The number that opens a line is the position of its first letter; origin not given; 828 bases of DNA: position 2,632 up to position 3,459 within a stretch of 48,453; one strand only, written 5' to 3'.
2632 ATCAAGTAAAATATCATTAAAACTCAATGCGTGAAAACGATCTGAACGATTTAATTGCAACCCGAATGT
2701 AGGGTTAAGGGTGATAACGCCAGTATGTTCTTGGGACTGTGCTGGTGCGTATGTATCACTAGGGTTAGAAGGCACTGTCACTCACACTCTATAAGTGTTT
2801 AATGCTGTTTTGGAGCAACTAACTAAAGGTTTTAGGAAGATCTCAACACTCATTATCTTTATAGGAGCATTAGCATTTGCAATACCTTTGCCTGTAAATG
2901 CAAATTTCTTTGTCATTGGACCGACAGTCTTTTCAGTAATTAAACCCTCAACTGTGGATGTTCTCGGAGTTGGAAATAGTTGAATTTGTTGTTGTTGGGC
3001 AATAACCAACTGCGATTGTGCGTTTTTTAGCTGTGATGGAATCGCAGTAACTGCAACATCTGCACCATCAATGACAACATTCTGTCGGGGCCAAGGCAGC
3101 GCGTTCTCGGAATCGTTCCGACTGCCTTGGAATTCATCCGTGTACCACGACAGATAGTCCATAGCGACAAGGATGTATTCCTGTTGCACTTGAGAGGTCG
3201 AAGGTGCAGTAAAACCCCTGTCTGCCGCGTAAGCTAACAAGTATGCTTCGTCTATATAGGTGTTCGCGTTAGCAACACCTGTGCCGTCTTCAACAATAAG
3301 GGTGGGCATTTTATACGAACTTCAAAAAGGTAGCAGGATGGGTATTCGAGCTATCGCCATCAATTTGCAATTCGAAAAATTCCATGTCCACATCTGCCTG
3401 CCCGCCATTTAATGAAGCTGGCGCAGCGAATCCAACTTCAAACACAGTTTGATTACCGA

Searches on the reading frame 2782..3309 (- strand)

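Call 78: search_protein_families(library=pfam, proteins=[window:2782-3309:-], max_evalue=0.001)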
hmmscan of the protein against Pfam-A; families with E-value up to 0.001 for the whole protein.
window:2782-3309:- (175 aa): 1 family
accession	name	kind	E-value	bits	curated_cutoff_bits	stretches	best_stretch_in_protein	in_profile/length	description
PF20557.3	DnaT_2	-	9.9e-35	120.3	27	1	3-171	2-162/168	Putative DnaT-like ssDNA binding protein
